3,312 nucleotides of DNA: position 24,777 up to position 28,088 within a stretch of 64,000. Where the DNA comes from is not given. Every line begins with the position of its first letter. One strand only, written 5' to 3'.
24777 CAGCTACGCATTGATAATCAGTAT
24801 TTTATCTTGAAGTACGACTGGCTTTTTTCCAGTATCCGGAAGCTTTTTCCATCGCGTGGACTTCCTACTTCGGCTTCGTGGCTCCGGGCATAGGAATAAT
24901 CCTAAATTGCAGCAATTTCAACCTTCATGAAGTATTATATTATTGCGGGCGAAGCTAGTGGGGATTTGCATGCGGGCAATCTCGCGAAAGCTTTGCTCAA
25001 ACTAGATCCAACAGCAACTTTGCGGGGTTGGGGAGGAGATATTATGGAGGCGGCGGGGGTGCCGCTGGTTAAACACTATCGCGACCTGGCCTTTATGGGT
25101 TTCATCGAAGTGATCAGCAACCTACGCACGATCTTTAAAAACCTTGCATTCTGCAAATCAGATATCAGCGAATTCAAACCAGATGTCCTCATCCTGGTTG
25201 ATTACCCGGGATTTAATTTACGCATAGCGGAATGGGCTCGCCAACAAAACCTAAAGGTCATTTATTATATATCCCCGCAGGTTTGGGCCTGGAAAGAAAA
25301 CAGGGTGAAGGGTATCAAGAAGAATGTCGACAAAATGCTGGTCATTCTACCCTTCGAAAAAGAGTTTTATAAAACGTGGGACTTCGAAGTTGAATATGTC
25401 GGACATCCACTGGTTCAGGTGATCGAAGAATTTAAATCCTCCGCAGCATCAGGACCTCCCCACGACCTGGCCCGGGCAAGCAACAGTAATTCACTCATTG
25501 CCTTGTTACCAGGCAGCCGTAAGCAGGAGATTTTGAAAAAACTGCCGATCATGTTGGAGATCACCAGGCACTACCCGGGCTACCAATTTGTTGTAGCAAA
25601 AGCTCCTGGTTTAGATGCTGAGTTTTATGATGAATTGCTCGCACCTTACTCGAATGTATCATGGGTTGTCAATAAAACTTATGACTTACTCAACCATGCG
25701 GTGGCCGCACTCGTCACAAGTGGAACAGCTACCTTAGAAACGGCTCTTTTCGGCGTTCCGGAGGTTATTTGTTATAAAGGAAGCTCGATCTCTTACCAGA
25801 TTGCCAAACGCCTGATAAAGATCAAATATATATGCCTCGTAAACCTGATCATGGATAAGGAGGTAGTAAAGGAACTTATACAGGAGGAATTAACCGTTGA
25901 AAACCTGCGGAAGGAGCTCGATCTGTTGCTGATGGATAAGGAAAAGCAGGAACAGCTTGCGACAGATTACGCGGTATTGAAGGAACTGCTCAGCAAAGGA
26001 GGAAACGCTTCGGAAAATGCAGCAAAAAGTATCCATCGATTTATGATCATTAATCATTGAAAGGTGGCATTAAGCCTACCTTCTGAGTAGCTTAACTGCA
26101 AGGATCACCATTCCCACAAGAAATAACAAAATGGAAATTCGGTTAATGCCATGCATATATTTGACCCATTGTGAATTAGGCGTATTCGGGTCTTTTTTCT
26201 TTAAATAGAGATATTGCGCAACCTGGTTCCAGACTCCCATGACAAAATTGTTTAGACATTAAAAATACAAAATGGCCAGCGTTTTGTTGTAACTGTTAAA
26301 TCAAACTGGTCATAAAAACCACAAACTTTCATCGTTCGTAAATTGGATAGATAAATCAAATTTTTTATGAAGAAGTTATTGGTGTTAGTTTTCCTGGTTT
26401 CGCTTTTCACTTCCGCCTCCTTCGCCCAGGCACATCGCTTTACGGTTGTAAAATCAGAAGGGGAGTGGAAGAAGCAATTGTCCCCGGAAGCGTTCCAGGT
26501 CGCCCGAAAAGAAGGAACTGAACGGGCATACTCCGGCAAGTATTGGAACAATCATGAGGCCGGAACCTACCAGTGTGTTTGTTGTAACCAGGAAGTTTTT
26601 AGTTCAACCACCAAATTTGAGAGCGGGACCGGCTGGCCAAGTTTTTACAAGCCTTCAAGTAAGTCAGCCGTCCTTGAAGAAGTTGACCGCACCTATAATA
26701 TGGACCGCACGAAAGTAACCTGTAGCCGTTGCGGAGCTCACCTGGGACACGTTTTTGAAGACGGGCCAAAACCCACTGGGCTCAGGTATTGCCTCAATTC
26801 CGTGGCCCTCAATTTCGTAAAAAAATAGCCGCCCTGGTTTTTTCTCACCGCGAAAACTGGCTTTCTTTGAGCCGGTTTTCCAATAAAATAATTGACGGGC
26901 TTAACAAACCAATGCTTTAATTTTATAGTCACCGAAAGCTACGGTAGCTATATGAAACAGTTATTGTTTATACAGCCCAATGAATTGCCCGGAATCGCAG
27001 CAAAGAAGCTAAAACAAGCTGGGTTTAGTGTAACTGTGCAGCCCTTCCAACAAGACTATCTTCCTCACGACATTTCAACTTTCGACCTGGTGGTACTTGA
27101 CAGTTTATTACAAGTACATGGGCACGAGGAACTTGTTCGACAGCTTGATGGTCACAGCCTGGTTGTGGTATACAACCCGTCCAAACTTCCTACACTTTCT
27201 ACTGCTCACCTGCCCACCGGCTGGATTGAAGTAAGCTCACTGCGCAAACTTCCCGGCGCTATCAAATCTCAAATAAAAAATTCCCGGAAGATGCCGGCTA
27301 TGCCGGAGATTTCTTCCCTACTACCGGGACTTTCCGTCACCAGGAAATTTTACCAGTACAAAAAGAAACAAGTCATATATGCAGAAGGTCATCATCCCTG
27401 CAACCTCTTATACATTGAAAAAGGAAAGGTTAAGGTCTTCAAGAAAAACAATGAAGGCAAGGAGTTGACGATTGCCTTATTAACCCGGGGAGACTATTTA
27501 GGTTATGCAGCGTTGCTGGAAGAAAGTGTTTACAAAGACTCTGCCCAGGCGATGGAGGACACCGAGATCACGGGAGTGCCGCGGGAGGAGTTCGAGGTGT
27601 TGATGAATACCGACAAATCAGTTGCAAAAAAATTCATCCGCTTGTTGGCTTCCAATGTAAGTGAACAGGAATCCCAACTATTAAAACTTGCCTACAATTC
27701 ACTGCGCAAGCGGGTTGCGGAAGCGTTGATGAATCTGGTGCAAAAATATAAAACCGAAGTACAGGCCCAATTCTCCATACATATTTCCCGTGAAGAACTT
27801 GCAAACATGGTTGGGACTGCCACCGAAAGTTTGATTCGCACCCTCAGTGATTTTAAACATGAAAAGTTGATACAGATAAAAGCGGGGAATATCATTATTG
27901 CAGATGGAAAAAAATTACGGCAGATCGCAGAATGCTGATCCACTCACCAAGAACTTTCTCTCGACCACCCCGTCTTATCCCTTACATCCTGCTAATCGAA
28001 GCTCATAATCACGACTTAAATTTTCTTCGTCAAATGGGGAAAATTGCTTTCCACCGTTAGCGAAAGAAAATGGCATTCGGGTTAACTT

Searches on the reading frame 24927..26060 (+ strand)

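Call 52: search_protein_families(library=pfam, proteins=[window:24927-26060:+], max_evalue=0.0001)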
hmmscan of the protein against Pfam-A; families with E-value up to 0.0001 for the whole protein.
window:24927-26060:+ (377 aa): 1 family
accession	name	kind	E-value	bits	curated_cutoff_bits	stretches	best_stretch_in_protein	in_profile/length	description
PF02684.21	LpxB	-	1.1e-89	301.4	22.6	1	4-360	2-364/374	Lipid-A-disaccharide synthetase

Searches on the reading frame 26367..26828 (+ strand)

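Call 52: search_protein_families(library=pfam, proteins=[window:26367-26828:+], max_evalue=0.0001)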
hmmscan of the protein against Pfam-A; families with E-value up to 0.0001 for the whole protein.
window:26367-26828:+ (153 aa): 1 family
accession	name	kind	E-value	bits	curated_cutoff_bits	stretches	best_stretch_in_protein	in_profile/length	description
PF01641.26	SelR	-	3.9e-50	169.1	24.9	1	38-151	1-115/116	SelR domain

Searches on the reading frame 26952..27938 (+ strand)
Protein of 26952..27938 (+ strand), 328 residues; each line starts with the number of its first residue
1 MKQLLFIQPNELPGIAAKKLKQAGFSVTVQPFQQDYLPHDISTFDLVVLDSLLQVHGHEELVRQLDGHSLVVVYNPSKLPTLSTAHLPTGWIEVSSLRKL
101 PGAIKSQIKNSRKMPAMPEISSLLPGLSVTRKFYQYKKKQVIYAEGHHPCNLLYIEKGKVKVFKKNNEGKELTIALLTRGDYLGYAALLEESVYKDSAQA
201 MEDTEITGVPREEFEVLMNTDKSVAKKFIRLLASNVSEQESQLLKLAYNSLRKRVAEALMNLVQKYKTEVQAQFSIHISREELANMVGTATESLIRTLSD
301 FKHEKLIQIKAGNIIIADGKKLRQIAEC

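Call 52: search_protein_families(library=pfam, proteins=[window:26952-27938:+], max_evalue=0.0001)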
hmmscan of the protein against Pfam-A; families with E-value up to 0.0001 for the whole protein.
window:26952-27938:+ (328 aa): 3 families
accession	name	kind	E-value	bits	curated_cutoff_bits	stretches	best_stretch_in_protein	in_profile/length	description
PF00027.35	cNMP_binding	-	2e-19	69.8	27.5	1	135-221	3-89/89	Cyclic nucleotide-binding domain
PF13545.12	HTH_Crp_2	-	1.5e-16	60.5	27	1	253-325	1-70/70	Crp-like helix-turn-helix domain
PF00325.26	Crp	-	9.8e-06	25.6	21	1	278-307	3-32/32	Bacterial regulatory proteins, crp family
